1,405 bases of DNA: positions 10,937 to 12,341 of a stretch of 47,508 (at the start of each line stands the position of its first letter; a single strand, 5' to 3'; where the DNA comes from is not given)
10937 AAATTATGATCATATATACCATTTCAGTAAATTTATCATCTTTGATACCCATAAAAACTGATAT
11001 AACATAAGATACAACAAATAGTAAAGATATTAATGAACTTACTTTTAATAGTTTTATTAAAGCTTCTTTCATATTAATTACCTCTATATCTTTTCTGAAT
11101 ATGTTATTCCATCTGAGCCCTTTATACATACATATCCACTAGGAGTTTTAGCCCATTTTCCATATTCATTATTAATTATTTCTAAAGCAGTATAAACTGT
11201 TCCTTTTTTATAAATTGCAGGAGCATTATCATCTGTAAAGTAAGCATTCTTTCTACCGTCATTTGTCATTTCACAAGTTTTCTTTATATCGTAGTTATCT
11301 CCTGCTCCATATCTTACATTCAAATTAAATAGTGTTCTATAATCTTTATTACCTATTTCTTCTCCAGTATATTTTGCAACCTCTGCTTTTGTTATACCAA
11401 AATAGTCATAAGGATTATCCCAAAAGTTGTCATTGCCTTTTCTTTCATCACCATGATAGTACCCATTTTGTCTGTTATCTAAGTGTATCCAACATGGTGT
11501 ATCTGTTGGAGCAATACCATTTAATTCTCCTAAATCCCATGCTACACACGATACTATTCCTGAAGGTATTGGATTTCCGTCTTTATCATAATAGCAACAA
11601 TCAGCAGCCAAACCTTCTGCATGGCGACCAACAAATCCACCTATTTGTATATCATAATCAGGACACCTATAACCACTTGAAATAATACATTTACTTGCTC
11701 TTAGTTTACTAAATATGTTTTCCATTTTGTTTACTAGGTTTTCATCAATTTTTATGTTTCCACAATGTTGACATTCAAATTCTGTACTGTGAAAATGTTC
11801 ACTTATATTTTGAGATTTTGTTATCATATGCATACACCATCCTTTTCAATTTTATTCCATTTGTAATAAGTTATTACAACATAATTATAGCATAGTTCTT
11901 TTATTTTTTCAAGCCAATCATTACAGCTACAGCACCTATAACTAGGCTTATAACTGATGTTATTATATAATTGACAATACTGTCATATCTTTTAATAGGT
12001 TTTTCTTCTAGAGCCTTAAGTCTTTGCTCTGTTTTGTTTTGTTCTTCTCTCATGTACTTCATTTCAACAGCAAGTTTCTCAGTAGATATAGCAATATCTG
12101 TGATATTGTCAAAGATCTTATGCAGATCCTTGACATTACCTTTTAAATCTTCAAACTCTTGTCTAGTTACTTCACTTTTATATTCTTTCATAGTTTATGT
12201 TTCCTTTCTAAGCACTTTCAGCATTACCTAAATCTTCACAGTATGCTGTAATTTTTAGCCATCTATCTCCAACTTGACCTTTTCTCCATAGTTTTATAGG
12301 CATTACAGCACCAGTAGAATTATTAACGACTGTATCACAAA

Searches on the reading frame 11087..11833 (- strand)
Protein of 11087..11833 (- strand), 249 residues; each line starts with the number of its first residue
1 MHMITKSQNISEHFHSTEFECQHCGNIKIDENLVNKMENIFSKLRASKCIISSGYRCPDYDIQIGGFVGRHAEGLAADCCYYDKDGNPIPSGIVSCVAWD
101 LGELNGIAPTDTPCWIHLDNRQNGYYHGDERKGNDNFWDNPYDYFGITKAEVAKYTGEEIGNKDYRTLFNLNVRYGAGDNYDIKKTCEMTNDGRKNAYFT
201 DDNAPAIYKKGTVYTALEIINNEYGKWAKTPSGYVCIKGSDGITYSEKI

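Call 33: search_protein_families(library=phrogs, proteins=[window:11087-11833:-], max_evalue=0.001)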
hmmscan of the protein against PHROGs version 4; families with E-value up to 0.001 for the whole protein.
window:11087-11833:- (249 aa): 1 family
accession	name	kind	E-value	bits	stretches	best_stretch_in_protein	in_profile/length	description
phrog_894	-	lysis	1.7e-13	51.3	1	6-130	42-169/389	endolysin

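Call 35: search_protein_families(library=pfam, proteins=[window:11087-11833:-], max_evalue=0.01)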
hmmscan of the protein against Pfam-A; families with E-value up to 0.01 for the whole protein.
window:11087-11833:- (249 aa): 1 family
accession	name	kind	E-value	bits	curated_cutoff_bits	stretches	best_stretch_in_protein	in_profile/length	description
PF08291.16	Peptidase_M15_3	-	4.8e-05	23.9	23.2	1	25-85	15-80/108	Peptidase M15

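Call 39: search_dna_similar(query=window:11087-11833:-, collection=phages, mode=protein, max_rows=15)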
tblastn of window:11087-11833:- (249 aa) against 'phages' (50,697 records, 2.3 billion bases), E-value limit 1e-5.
Records with a match: 38; places in all: 38; records where one place covers at least 80% of the query: 0.
Best place of each record, by identity: <60% 38.
By first word of the organism name: Vibrio 35; Caudoviricetes 2; Microviridae 1.
By host as written in the record: - 21; Vibrio cyclitrophicus 10; Vibrio crassostreae 2; Vibrio breoganii 2; Vibrio chagasii 1; Vibrio splendidus F11 1; Vibrio alginolyticus 1.
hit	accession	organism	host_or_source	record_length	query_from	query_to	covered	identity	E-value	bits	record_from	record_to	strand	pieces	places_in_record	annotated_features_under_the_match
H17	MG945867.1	Microviridae sp.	mink feces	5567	7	125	48%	35.0%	2e-8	60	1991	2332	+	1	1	similar to peptidase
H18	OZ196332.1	Vibrio phage K435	Seawater and oysters mix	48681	11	123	45%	35.7%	2e-10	66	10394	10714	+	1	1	endolysin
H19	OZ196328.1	Vibrio phage K443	Seawater and oysters mix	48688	11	123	45%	35.7%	2e-10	66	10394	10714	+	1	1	endolysin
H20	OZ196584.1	Vibrio phage K433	Seawater and oysters mix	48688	11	123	45%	35.7%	2e-10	66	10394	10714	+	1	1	endolysin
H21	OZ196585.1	Vibrio phage K437b g1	Seawater and oysters mix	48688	11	123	45%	35.7%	2e-10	66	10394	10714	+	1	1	endolysin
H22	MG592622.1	Vibrio phage 1.256.O._10N.286.45.F8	Vibrio cyclitrophicus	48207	11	123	45%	34.8%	2e-9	63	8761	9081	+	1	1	peptidase M15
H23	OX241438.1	Vibrio phage 191E37-1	Seawater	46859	11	123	45%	34.8%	2e-9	63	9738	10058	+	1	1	peptidase M15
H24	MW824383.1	Vibrio phage PS34B.2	Vibrio crassostreae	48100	11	123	45%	34.8%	2e-9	63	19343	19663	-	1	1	serine/threonine protein kinase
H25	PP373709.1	Vibrio phage vB_VcM_SY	Vibrio chagasii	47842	11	123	45%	34.8%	4e-9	62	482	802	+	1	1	peptidase M15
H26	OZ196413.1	Vibrio phage D478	Seawater and oysters mix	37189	8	123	47%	33.6%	5e-6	53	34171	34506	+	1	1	endolysin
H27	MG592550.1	Vibrio phage 1.184.A._10N.286.49.A5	Vibrio cyclitrophicus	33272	8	123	47%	33.6%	5e-6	53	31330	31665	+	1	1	peptidase M15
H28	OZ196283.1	Vibrio phage F27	Seawater and oysters mix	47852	11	123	45%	33.9%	8e-10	64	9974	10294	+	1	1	endolysin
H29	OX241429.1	Vibrio phage 115E34-1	Seawater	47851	11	123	45%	33.9%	8e-10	64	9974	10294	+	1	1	peptidase M15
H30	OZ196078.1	Vibrio phage K373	Seawater and oysters mix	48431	11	123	45%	33.9%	2e-9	63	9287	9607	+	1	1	endolysin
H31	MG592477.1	Vibrio phage 1.105.O._10N.286.49.B4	Vibrio cyclitrophicus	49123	11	123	45%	33.9%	3e-9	62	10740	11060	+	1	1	peptidase M15 | TMhelix containing protein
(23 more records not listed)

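Call 53: find_homologous_proteins(query=window:11087-11833:-, max_evalue=1e-10)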
Query window:11087-11833:- (249 aa): 355 proteins with E <= 1e-10 among 457 candidates; the best 120 are listed.
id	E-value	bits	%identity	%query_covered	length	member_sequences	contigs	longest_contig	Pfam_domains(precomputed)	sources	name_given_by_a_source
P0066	7.1e-165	565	96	99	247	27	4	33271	PF08291.17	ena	-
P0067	9.5e-142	489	83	99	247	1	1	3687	PF08291.17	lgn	-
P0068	5.6e-138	477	83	99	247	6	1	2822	PF08291.17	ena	-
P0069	1.7e-132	459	79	99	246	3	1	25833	PF08291.17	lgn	-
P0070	2.4e-131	455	79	99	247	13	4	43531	PF08291.17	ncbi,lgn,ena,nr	ncbi:MAG: hypothetical protein J6T23_02330 [Elusimicrobia bacterium]|nr:hypothetical protein [Elusim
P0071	1.4e-130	453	79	99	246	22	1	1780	PF08291.17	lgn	-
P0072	1.0e-128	447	78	99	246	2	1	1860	PF08291.17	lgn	-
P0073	1.4e-128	446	76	99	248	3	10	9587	-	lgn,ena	-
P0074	3.5e-128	445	77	99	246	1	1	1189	PF08291.17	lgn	-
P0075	1.1e-126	440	78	99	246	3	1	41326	PF08291.17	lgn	-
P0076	7.9e-126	437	77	99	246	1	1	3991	-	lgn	-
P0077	1.1e-122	427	77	99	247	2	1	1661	-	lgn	-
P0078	3.7e-120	419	76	99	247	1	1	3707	-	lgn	-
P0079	7.9e-119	414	74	99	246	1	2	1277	-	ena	-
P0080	4.9e-118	412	75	99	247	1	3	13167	-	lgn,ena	-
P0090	2.4e-81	291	54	99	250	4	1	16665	-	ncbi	-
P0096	3.3e-75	271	75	65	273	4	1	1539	PF08291.17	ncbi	-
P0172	8.1e-68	247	68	64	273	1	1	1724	PF08291.17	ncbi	-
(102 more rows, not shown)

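Call 54: list_cluster_members(proteins=[P0070, P0090, P0096, P0172, P0015, P0016, P0017, P0018, P0020, P0021])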
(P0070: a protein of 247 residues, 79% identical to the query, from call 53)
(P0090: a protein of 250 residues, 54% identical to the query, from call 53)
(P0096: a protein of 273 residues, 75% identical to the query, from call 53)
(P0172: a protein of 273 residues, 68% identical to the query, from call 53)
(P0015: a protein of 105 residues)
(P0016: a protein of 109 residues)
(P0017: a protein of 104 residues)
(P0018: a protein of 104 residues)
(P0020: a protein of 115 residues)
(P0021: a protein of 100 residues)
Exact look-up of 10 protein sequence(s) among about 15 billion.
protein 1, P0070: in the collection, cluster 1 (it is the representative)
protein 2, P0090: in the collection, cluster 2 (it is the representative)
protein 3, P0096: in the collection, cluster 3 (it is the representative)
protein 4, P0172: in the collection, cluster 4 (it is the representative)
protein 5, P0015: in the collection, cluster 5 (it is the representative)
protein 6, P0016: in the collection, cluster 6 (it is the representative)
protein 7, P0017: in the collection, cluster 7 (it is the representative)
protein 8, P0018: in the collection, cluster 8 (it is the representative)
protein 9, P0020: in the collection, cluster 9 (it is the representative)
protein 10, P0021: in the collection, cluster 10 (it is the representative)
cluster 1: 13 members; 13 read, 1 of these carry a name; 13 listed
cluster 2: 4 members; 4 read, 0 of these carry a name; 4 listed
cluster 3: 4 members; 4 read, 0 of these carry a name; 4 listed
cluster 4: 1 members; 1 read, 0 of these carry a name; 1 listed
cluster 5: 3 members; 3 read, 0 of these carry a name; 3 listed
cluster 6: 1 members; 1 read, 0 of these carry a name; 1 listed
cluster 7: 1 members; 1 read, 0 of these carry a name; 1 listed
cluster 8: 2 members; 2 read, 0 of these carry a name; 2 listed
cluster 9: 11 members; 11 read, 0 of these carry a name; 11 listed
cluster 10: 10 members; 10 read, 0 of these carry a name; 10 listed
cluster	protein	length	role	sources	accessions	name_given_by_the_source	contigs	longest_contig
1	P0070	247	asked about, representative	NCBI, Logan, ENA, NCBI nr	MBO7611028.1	MAG: hypothetical protein J6T23_02330 [Elusimicrobia bacterium] | hypothetical protein [Elusimicrobiota bacterium]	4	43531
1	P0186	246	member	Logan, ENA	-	-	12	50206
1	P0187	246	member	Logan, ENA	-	-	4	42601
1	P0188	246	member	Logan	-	-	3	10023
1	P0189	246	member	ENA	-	-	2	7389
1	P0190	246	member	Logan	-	-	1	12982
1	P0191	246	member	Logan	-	-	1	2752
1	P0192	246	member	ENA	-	-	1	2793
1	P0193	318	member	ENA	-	-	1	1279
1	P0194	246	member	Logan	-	-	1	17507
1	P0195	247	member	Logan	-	-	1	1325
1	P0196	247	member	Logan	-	-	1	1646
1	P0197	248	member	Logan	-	-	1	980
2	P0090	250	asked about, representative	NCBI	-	-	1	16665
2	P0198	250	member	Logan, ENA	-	-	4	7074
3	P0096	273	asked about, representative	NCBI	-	-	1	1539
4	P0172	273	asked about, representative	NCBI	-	-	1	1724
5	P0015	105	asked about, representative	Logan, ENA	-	-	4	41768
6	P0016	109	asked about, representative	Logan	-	-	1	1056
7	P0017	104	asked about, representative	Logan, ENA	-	-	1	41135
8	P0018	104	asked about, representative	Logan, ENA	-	-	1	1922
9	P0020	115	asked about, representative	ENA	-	-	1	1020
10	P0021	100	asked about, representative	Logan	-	-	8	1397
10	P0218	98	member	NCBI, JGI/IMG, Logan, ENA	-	-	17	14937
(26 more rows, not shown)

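Call 56: find_related_loci(query=A3, collection=genome_contigs, flank=10000)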
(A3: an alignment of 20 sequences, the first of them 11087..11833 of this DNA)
Query A3 (249 aa) in genome_contigs; peptide patterns used: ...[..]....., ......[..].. (x = any residue, [..] = any of these).
33 stretches matched a pattern; 21 encode a relative of the query (tblastn E <= 1e-3); 21 distinct loci.
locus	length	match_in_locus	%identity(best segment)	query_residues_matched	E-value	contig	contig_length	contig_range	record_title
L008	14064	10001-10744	78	1-249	7e-132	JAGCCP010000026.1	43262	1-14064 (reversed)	MAG: Candidatus Ruminimicrobiellum bubulum isolate RGIG9669 Yak_Omasum-2__c461789, whole genome shotgun sequence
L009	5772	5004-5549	63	3-186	1e-74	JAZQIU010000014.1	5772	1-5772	MAG: Bacilli bacterium isolate T1900044622_TS20190088.MAGScoT_cleanbin_000040 SGB_905_k141_1082994, whole genome shotgun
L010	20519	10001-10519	64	1-174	2e-72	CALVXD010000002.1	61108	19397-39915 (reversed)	MAG: uncultured Bacilli bacterium isolate BRZ_FH__bin48 genome assembly, contig: BRZ_FH__NODE_561_length_61108_cov_13.71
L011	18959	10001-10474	65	2-160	3e-67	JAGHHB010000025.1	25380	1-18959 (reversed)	MAG: Bacilli bacterium isolate MAG.282 k127_353694, whole genome shotgun sequence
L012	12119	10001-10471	61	3-160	3e-63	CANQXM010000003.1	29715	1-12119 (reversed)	MAG: uncultured Bacilli bacterium isolate Lapin-025__bin7 genome assembly, contig: Lapin-025__NODE_1169_length_29715_cov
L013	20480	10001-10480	63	1-160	4e-63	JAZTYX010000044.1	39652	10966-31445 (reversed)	MAG: Clostridia bacterium isolate T1900045325_YK20190014.MAGScoT_cleanbin_000017 SGB_6434_k141_2308762, whole genome sho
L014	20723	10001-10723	44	10-234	3e-57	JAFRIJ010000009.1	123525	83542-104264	MAG: Bacilli bacterium isolate RGIG2497 Goat_Jejunum-3__c134027, whole genome shotgun sequence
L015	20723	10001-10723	44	10-234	2e-56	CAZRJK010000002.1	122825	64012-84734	MAG TPA_asm: uncultured Muribaculaceae bacterium isolate SRP278969_co1_369 genome assembly, contig: NODE_56_length_12282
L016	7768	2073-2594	53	9-179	3e-55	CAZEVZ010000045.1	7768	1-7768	MAG TPA_asm: uncultured Muribaculaceae bacterium isolate SRP278969_co1_612 genome assembly, contig: NODE_14665_length_77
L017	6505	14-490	57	1-159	2e-54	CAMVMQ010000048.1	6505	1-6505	MAG TPA_asm: uncultured Bacillales bacterium isolate SRR8387715_bin.84_metaWRAP_v1.3_MAG genome assembly, contig: ERZ142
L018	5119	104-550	57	9-159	5e-54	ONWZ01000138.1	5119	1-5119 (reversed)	uncultured Clostridiales bacterium isolate RUG705 genome assembly, contig: k87_42742582, whole genome shotgun sequence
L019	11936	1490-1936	58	9-159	5e-54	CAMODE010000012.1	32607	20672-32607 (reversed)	MAG: uncultured Bacillales bacterium isolate SRR873609_bin.88_metaWRAP_v1.3_MAG genome assembly, contig: ERZ1756109_5254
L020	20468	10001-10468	56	1-155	7e-54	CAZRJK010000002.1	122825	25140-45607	MAG TPA_asm: uncultured Muribaculaceae bacterium isolate SRP278969_co1_369 genome assembly, contig: NODE_56_length_12282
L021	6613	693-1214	51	9-179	1e-53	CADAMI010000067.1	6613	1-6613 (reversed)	MAG: uncultured Erysipelotrichaceae bacterium isolate RUG13428 genome assembly, contig: RUG13428_asm_67, whole genome sh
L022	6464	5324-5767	57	10-159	3e-53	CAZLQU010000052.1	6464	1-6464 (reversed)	MAG TPA_asm: uncultured Muribaculaceae bacterium isolate SRP278969_co1_423 genome assembly, contig: NODE_19158_length_64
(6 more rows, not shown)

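Call 75: find_encoding_contigs(protein=P0218, flank=8000, max_places=3)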
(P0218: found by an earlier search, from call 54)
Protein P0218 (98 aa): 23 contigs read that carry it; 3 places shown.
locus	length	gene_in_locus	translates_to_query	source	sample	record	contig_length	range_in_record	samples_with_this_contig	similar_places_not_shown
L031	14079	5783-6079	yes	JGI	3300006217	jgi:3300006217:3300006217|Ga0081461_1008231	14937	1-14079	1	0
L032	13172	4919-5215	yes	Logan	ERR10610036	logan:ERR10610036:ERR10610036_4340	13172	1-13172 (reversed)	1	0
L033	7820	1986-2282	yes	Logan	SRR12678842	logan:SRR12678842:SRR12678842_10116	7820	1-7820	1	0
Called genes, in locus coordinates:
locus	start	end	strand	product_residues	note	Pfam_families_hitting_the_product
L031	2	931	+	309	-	?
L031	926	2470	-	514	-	PF00239:Resolvase, PF07508:Recombinase, PF13408:Zn_ribbon_recom (faint)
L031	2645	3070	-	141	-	-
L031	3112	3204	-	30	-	-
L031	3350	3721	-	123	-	-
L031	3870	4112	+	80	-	-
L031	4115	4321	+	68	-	-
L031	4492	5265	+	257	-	-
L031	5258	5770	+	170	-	-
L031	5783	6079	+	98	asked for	PF08769:Spo0A_C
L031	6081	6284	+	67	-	-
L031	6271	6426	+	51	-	-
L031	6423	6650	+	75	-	PF04014:MazE_antitoxin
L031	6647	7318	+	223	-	PF04404:ERF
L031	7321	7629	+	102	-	-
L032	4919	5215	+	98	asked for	PF08769:Spo0A_C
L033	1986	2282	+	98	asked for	PF08769:Spo0A_C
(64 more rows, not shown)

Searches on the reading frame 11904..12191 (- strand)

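Call 33: search_protein_families(library=phrogs, proteins=[window:11904-12191:-], max_evalue=0.001)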
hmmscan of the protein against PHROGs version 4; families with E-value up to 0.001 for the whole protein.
window:11904-12191:- (96 aa): 2 families
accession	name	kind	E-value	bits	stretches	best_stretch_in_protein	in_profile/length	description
phrog_937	-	other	8.8e-13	49.6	1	6-95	18-113/115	hemolysin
phrog_3880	-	unknown function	0.00041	21.3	1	20-64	40-84/92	-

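Call 35: search_protein_families(library=pfam, proteins=[window:11904-12191:-], max_evalue=0.01)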
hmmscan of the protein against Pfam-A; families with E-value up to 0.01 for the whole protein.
window:11904-12191:- (96 aa): 2 families
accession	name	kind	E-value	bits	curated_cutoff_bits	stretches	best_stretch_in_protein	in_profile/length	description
PF23804.1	DUF7179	-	0.00034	21.1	27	1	20-64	38-82/90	Family of unknown function (DUF7179)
PF01813.22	ATP-synt_D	-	0.0079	16.5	25.7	1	18-77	118-177/196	ATP synthase subunit D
